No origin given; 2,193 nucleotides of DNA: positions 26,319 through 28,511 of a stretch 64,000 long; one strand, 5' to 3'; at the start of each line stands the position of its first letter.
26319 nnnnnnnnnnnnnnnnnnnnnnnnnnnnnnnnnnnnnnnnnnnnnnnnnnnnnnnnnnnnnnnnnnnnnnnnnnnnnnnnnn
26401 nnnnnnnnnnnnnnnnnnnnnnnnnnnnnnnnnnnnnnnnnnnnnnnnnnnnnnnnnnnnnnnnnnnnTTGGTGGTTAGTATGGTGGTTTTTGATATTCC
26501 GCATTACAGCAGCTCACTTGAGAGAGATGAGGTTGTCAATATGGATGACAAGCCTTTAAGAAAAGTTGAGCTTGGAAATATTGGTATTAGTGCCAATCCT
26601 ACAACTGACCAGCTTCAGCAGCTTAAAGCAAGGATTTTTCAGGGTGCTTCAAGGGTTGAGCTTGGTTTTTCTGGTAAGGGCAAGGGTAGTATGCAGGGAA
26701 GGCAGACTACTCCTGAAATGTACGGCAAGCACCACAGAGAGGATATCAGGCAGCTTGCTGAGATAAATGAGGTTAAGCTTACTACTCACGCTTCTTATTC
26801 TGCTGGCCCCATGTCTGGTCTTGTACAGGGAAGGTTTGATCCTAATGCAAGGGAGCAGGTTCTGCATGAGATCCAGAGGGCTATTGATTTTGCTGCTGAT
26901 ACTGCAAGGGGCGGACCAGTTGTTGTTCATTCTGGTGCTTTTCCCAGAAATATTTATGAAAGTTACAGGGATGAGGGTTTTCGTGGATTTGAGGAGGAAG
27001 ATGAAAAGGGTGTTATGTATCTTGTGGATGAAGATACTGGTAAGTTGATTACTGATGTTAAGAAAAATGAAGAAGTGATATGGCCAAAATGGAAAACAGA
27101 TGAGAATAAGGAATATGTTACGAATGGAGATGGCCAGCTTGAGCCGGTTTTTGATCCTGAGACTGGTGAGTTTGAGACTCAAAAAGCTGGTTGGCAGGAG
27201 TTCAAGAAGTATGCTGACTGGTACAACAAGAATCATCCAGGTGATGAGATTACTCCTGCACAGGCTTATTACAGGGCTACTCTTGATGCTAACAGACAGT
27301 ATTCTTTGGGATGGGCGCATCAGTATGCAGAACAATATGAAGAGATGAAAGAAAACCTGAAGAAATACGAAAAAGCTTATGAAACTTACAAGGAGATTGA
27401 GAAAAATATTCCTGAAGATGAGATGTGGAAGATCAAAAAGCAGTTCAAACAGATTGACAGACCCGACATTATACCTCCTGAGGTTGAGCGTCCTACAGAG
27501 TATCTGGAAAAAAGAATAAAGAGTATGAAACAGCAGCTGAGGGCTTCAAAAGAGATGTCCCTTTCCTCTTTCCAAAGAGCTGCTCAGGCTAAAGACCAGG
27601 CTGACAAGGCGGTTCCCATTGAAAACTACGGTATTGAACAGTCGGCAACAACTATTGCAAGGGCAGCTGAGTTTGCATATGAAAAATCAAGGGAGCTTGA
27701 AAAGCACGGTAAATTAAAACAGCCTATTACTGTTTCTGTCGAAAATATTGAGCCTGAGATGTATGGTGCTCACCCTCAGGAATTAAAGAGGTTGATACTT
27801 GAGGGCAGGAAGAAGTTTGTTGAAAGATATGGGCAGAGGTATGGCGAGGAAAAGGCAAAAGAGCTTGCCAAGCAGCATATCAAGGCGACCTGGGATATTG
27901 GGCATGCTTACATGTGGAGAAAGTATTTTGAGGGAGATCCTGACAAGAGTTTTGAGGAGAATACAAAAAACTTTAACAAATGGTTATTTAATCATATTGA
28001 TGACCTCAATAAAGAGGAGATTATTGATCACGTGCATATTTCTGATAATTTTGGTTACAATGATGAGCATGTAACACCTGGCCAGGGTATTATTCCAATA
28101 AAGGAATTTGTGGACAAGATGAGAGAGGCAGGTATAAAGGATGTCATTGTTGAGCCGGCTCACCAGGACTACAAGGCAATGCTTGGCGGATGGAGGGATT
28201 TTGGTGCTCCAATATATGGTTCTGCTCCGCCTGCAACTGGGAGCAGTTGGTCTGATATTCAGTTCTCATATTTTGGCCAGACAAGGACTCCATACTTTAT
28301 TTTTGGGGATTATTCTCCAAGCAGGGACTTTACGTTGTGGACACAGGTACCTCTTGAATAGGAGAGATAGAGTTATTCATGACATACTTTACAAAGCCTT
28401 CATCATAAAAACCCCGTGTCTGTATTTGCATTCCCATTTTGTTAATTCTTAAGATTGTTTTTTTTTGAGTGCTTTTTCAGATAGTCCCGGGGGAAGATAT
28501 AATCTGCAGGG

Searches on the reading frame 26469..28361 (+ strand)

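Call 53: search_protein_families(library=pfam, proteins=[window:26469-28361:+], max_evalue=0.00001)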
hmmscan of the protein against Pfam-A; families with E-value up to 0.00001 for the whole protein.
window:26469-28361:+ (630 aa): 1 family
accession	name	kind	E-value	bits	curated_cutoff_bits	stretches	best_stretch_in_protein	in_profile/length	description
PF01261.30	AP_endonuc_2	-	5.6e-17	62.7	31.1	1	344-561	61-226/249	Xylose isomerase-like TIM barrel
